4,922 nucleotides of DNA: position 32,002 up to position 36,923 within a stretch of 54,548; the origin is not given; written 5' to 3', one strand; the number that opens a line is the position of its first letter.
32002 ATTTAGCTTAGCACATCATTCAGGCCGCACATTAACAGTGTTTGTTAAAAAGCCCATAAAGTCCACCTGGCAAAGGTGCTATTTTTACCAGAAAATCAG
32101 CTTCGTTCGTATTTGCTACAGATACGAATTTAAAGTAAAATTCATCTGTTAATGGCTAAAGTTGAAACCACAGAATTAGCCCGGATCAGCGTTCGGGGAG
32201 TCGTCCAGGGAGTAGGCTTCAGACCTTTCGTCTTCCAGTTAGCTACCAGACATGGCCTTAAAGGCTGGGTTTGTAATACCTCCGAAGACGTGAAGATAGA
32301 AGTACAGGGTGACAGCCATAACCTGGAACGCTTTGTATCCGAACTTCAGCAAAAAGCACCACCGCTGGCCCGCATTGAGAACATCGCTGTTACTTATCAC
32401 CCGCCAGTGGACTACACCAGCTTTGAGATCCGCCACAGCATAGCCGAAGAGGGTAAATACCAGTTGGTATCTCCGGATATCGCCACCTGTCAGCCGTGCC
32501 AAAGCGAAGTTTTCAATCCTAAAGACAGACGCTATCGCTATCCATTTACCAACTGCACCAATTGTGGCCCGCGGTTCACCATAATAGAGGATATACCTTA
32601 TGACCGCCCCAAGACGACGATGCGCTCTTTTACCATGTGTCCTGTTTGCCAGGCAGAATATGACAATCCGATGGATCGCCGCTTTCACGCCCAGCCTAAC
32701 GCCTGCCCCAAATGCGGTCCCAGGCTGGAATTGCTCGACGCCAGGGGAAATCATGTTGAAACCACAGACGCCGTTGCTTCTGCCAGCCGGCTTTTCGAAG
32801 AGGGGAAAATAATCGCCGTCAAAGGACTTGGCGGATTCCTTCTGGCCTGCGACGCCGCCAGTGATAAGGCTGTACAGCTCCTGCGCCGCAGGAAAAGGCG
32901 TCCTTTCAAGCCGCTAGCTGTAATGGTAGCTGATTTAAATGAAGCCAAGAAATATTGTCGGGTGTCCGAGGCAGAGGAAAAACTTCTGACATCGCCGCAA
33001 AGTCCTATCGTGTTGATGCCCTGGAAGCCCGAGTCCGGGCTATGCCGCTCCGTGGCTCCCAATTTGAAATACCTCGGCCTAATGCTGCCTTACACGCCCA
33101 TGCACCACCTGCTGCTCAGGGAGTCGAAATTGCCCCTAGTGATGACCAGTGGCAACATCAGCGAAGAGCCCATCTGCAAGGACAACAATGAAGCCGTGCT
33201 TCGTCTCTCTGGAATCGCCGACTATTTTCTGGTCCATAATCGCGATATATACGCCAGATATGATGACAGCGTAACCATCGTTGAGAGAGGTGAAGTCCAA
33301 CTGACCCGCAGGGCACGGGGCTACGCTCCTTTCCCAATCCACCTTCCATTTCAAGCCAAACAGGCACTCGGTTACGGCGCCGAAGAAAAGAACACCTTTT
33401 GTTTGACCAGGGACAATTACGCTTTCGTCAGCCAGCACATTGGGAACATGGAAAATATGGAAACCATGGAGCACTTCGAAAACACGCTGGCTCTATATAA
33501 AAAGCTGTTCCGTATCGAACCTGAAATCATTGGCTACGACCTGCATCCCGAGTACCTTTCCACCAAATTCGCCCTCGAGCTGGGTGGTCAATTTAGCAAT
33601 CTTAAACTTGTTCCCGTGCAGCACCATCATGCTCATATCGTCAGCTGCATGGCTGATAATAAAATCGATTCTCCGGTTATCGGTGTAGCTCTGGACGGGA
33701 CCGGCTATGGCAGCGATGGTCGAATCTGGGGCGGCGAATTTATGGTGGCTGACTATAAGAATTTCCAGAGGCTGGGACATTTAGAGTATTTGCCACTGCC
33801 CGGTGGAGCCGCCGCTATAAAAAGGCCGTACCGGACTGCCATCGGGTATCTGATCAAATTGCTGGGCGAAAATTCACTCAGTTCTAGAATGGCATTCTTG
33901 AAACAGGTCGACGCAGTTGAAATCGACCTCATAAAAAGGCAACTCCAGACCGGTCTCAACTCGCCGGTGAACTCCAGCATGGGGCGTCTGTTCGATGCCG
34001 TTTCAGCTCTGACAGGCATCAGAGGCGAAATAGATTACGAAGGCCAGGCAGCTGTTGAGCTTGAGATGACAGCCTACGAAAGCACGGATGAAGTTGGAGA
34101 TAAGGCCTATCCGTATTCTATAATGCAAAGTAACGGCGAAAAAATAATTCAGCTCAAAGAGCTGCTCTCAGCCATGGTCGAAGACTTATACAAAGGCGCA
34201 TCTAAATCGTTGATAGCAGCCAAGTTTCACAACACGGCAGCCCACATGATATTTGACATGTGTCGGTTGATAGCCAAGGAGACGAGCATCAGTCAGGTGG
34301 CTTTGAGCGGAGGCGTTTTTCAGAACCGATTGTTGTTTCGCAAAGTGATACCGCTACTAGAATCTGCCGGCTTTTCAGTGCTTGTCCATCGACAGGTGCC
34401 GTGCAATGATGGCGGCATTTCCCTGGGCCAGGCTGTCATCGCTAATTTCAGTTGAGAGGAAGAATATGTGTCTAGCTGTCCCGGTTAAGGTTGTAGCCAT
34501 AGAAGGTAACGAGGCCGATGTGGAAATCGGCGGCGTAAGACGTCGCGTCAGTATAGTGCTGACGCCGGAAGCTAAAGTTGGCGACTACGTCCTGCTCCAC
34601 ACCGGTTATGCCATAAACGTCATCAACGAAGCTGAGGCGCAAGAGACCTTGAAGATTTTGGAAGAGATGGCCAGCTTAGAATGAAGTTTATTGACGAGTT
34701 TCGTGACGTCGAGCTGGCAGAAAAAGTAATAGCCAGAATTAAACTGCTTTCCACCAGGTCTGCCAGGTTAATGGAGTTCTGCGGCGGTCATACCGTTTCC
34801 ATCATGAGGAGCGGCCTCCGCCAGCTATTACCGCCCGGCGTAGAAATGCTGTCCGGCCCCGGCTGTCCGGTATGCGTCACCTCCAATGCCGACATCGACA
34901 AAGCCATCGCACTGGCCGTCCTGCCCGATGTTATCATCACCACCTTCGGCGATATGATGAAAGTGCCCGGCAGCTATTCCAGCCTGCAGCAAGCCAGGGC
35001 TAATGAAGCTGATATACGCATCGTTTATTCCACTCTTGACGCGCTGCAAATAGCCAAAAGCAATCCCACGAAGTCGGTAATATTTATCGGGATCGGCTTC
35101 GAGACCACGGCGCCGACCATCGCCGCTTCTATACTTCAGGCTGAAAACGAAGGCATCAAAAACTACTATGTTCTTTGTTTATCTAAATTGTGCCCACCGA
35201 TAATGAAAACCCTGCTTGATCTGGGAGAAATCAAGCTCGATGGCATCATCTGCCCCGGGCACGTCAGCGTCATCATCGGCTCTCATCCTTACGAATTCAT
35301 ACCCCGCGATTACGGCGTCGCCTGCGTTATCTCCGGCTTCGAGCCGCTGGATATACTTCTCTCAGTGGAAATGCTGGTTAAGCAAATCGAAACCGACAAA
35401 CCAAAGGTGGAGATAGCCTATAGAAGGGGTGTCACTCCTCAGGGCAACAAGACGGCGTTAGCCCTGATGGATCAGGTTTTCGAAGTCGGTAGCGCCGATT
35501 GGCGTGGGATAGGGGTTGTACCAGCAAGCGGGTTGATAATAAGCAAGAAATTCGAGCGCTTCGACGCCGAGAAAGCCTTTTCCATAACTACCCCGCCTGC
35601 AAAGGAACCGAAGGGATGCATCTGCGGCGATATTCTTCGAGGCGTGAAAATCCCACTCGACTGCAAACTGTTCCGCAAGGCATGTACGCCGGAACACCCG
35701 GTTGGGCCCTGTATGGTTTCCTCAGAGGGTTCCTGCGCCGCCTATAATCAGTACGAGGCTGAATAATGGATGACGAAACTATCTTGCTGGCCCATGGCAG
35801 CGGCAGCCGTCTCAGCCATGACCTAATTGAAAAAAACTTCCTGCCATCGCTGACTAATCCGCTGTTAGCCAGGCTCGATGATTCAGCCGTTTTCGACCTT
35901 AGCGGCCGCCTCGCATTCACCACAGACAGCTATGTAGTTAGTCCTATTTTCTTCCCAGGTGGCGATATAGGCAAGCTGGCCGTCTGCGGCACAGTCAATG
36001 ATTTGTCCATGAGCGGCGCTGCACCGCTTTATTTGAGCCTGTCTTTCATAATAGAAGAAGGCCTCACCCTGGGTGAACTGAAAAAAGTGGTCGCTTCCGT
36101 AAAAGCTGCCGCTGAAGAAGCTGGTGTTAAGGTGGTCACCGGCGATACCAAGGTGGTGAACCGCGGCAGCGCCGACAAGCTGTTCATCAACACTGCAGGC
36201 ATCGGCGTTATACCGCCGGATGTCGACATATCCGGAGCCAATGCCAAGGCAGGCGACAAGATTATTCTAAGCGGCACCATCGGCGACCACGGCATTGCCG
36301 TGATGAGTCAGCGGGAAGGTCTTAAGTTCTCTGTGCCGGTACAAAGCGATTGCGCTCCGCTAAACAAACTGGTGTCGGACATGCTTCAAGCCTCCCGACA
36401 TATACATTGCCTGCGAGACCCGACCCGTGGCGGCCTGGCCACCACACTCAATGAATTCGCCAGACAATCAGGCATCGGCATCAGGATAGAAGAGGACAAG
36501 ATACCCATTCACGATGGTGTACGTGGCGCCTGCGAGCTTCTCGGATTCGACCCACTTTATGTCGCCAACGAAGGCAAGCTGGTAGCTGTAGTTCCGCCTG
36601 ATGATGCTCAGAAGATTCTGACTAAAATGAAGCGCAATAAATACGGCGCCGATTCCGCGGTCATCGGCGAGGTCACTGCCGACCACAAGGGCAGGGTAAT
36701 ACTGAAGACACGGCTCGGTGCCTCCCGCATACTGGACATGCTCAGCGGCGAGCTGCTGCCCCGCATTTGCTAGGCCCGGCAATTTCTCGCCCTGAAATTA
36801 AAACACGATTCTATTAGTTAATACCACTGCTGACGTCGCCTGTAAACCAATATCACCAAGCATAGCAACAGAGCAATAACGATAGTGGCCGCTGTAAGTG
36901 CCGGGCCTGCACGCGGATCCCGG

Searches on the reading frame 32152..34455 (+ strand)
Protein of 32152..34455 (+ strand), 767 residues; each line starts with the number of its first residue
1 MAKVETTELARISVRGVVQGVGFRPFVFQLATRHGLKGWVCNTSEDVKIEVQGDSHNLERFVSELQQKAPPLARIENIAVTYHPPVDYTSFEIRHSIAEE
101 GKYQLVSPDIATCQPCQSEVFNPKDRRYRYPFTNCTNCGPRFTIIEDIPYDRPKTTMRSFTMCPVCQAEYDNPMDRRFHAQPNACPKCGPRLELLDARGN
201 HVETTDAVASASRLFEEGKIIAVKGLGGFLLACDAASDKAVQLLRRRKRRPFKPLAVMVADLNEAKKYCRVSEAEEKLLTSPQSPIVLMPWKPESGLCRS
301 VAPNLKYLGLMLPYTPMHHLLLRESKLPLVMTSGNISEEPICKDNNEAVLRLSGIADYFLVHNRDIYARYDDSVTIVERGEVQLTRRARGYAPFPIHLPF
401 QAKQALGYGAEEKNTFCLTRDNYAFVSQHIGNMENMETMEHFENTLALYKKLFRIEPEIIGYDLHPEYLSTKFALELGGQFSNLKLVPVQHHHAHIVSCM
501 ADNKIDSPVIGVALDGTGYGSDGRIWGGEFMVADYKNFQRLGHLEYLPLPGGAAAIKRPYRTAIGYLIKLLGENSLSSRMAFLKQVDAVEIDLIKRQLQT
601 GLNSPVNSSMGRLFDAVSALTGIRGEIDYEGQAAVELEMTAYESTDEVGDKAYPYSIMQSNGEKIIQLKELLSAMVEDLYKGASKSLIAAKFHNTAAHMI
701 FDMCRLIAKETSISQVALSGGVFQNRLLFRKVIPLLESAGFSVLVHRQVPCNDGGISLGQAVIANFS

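Call 42: search_protein_families(library=pfam, proteins=[window:32152-34455:+], max_evalue=0.00001)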
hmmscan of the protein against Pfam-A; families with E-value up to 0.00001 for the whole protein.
window:32152-34455:+ (767 aa): 6 families
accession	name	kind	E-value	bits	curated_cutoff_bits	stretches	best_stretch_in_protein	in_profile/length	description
PF22521.2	HypF_C_2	-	5.8e-86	288.6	27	1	511-760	1-241/241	Carbamoyltransferase, Kae1-like Domain, second subdomain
PF01300.24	Sua5_yciO_yrdC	-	1.8e-42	145.3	25.1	1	215-387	3-177/178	Telomere recombination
PF17788.7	HypF_C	-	6.7e-35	120.2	23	1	402-502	3-99/99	HypF Kae1-like domain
PF07503.17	zf-HYPF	-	1.5e-31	108.4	23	2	162-194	1-33/34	HypF finger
PF00708.24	Acylphosphatase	-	8.4e-25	87.3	22.5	1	11-93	2-85/85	Acylphosphatase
PF00814.31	TsaD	-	3e-06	27.6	24.8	0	662-732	181-237/264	tRNA N6-adenosine threonylcarbamoyltransferase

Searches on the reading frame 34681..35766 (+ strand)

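Call 42: search_protein_families(library=pfam, proteins=[window:34681-35766:+], max_evalue=0.00001)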
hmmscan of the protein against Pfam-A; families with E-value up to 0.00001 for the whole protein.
window:34681-35766:+ (361 aa): 1 family
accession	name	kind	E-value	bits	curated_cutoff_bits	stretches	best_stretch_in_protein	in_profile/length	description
PF01924.21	HypD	-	3.1e-149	497.3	25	1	12-359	2-351/351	Hydrogenase formation hypA family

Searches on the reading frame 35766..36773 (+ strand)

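Call 42: search_protein_families(library=pfam, proteins=[window:35766-36773:+], max_evalue=0.00001)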
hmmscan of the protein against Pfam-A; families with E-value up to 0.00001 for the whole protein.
window:35766-36773:+ (335 aa): 2 families
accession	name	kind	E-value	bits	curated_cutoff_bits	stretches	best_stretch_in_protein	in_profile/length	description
PF02769.27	AIRS_C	-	9.1e-34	117.3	23.1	1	161-314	1-156/156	AIR synthase related protein, C-terminal domain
PF00586.29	AIRS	-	2.4e-23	83.1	24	1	38-149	2-112/112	AIR synthase related protein, N-terminal domain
